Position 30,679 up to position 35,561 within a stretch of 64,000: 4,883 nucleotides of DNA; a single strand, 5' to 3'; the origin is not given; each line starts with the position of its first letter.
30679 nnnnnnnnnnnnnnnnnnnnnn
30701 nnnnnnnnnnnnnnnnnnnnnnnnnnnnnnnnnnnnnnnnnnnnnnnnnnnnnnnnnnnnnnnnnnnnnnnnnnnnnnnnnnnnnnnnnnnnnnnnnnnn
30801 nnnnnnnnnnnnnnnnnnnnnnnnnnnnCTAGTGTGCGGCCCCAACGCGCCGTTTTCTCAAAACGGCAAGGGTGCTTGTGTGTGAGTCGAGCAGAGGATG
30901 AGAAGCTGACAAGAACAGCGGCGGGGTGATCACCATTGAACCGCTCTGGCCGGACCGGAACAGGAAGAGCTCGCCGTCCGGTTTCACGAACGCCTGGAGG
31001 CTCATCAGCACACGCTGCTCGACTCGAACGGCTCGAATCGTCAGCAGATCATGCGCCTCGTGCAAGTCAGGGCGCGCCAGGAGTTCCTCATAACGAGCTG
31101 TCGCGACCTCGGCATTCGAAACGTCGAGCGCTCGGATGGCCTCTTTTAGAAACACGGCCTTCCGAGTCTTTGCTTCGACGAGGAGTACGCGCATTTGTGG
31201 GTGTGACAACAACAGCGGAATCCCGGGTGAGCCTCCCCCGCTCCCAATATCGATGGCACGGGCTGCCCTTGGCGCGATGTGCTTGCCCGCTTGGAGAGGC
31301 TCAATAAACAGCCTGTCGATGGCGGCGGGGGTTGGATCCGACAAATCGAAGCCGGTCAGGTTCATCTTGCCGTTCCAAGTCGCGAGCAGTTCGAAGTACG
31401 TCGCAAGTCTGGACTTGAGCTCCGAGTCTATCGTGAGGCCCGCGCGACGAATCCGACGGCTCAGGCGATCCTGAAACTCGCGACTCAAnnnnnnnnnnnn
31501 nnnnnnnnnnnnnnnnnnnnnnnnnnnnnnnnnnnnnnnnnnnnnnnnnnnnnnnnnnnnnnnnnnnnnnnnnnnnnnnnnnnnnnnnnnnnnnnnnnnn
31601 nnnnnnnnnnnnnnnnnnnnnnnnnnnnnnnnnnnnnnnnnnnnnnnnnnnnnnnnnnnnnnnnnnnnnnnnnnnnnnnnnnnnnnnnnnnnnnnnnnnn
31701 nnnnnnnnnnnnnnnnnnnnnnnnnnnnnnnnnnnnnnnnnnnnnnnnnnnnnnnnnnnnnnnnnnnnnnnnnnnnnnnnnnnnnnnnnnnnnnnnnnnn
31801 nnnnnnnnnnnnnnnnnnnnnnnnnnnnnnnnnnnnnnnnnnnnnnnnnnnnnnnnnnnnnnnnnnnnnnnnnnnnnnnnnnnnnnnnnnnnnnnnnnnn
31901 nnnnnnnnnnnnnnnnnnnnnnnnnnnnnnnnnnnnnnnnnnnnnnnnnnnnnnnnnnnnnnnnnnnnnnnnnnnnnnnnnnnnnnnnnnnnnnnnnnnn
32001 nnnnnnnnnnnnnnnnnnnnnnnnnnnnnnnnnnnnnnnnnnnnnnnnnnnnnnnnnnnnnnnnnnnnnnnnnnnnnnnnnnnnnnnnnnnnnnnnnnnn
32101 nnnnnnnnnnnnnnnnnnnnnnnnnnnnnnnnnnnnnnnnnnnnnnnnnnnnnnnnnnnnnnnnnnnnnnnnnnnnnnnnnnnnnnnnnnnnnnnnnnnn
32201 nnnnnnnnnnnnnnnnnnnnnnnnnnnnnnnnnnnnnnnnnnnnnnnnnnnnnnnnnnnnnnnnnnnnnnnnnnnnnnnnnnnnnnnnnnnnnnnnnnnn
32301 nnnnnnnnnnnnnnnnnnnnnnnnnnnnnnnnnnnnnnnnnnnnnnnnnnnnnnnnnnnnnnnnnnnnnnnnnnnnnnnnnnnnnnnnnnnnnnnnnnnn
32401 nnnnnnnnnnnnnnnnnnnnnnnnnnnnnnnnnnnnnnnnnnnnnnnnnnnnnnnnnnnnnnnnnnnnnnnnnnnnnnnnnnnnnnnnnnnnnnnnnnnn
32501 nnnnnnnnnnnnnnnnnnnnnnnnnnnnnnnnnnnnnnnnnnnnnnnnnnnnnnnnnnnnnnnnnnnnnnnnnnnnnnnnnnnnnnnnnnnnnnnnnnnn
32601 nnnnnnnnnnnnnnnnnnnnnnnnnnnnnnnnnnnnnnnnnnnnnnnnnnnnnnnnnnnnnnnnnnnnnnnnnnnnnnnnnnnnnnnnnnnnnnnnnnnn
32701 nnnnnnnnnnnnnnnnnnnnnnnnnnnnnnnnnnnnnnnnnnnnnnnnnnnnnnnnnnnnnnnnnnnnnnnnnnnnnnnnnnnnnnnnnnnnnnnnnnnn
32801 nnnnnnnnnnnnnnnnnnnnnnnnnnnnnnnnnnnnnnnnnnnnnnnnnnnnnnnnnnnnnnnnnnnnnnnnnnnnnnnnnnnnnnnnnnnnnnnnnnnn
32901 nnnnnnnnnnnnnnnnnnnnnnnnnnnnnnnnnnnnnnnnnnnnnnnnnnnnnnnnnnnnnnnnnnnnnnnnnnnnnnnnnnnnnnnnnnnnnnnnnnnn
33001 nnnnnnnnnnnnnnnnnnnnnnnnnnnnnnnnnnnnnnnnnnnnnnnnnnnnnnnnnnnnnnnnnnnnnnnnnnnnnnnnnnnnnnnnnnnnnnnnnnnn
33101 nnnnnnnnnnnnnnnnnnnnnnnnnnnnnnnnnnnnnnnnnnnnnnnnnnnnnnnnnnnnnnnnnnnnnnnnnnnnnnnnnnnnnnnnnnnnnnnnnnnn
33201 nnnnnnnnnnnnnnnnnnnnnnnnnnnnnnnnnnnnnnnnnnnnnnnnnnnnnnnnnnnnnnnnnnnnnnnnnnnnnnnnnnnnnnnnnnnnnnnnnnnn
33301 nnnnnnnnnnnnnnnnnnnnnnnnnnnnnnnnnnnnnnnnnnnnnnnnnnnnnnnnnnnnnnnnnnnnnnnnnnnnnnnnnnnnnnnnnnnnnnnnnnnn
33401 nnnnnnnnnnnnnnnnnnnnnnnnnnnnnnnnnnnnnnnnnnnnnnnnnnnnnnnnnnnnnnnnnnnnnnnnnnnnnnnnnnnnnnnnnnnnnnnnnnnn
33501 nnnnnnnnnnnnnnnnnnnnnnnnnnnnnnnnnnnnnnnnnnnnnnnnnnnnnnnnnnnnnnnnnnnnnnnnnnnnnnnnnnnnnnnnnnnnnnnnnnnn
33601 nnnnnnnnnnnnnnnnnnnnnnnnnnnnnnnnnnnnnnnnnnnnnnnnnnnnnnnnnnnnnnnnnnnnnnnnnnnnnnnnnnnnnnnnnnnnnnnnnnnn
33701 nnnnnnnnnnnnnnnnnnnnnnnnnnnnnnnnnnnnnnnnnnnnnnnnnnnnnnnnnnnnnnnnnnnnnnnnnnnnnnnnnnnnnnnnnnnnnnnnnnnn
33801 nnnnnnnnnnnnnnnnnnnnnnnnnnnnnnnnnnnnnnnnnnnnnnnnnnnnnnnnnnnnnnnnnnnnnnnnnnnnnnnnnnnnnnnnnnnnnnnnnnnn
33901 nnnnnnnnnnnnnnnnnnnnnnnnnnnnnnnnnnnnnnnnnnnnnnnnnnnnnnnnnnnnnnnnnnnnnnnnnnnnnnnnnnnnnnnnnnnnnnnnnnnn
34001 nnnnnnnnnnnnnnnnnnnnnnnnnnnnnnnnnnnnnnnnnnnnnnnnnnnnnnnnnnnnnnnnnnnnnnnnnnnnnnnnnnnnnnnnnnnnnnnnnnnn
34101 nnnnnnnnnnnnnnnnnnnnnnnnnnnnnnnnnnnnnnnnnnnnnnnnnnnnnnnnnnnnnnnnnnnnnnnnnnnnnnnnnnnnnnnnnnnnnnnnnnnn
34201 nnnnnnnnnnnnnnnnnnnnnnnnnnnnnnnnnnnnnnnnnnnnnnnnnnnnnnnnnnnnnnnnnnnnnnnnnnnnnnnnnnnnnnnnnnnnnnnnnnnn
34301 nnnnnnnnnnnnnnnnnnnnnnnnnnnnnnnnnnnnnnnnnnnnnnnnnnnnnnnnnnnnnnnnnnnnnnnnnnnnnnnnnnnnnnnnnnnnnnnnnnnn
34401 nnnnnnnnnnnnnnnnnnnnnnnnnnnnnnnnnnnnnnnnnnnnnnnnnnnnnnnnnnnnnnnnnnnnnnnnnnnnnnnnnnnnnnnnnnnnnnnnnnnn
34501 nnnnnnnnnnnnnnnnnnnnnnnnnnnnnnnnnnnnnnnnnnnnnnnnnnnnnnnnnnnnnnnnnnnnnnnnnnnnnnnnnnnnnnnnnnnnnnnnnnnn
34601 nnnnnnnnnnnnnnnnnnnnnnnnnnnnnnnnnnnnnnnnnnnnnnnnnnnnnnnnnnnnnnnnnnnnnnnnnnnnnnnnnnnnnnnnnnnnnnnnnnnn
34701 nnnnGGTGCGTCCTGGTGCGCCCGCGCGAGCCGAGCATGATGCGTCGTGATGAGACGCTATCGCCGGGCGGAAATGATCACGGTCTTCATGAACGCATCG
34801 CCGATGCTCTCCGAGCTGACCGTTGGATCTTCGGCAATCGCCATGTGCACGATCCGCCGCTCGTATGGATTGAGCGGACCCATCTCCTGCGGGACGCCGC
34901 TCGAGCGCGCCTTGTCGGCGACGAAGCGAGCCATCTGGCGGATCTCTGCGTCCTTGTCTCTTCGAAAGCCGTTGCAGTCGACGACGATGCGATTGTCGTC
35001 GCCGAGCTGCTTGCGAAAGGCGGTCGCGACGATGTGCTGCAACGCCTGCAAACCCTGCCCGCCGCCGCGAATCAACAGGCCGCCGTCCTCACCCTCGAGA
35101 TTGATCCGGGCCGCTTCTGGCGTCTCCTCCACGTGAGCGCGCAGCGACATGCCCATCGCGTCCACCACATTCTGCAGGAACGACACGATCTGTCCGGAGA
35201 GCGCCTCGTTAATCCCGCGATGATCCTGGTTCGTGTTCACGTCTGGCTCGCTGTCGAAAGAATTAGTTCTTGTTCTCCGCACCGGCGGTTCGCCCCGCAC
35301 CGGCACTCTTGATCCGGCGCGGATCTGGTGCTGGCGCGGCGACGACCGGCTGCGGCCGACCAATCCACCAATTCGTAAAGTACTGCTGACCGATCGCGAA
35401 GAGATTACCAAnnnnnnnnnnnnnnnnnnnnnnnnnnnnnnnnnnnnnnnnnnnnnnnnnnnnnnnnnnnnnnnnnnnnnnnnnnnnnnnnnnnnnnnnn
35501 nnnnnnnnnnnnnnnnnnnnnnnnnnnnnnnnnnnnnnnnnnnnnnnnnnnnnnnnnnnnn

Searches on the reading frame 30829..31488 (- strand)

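Call 49: search_protein_families(library=pfam, proteins=[window:30829-31488:-])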
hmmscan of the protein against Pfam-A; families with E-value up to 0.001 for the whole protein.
window:30829-31488:- (219 aa): 1 family
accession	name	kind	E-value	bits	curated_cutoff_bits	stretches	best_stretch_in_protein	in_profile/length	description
PF02527.21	GidB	-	3.3e-29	102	27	1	26-179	3-149/184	rRNA small subunit methyltransferase G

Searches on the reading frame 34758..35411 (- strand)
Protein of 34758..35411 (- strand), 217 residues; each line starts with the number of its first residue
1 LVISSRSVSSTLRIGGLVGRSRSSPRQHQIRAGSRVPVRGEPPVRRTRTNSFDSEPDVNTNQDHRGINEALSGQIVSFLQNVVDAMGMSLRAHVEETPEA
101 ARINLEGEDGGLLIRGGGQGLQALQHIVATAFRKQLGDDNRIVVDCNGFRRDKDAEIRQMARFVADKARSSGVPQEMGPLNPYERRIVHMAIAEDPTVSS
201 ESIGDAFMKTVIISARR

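Call 5: search_protein_families(library=pfam, proteins=[window:34758-35411:-])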
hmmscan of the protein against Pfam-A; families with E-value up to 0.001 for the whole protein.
window:34758-35411:- (217 aa): 2 families
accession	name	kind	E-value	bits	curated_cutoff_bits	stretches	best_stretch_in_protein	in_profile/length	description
PF01424.28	R3H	-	1.9e-12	47.4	26.8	1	156-213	2-58/60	R3H domain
PF13083.13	KH_KhpA-B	-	3.4e-06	27.3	32.1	1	76-135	5-65/73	KhpA/KhpB, KH domain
